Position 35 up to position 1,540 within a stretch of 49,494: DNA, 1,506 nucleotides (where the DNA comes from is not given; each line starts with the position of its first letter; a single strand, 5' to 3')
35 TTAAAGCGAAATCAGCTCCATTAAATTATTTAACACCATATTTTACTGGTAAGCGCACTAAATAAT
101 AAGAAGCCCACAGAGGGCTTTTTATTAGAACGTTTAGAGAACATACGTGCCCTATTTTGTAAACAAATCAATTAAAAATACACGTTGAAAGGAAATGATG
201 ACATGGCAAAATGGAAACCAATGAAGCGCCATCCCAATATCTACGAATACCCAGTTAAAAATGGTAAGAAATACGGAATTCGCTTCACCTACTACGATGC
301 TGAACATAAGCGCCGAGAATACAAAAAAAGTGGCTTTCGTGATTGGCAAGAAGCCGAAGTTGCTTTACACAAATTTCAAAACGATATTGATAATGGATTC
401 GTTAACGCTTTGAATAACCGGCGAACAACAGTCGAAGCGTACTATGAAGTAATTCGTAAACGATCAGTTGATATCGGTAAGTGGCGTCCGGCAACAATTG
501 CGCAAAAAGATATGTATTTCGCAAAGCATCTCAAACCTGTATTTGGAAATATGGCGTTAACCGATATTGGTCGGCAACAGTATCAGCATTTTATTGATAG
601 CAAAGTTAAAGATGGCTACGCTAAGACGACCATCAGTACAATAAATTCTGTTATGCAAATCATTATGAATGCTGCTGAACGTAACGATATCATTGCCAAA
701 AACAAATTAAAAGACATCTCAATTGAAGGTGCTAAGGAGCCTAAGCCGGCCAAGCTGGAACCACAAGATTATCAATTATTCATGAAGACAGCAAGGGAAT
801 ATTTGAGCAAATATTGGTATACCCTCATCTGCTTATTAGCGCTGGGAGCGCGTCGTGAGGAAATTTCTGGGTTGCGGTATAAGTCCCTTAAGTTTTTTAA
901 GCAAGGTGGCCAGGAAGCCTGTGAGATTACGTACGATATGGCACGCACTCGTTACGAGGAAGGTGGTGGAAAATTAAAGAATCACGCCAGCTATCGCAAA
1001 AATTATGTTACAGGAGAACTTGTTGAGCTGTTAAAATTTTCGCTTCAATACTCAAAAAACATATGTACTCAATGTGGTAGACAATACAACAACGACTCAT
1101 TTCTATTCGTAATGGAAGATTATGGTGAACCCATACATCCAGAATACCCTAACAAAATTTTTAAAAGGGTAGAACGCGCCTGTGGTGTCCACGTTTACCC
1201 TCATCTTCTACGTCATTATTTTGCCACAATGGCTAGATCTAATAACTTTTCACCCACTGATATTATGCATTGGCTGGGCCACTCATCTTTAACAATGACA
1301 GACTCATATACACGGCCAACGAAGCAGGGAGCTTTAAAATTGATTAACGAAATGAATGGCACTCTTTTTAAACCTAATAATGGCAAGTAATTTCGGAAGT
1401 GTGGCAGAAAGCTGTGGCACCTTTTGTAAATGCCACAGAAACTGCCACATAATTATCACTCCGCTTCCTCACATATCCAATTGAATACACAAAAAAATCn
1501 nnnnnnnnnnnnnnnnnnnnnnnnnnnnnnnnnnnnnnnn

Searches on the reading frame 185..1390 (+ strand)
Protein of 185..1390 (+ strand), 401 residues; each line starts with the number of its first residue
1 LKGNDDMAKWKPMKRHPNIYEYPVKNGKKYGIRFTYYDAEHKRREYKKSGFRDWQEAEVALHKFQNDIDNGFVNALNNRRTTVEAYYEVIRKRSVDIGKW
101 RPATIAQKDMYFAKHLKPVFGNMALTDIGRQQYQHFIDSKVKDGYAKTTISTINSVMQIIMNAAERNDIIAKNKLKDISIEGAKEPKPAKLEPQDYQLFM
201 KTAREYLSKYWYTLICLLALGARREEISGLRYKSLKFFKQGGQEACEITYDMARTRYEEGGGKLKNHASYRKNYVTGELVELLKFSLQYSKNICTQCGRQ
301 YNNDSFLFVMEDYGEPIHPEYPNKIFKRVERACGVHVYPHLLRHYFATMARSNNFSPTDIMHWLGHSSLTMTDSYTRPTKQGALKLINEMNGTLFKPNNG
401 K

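Call 28: search_protein_families(library=pfam, proteins=[window:185-1390:+], max_evalue=0.01)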
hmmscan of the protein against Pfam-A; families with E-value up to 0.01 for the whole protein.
window:185-1390:+ (401 aa): 3 families
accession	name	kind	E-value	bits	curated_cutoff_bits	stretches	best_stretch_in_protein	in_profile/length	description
PF00589.27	Phage_integrase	-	2.4e-14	53.9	27.1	1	191-380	3-170/172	Phage integrase family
PF14659.12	Phage_int_SAM_3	-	4.1e-09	37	22.6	1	99-139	16-56/58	Phage integrase, N-terminal SAM-like domain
PF14657.12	Arm-DNA-bind_4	-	0.00071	19.6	22.3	1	34-71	6-45/47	Arm DNA-binding domain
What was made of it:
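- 185..1390 (+): Context: the tyrosine integrase that ends the lysogeny module once the circular genome is closed. Pfam Phage_integrase, Phage_int_SAM_3 and Arm-DNA-bind_4 (call 28).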
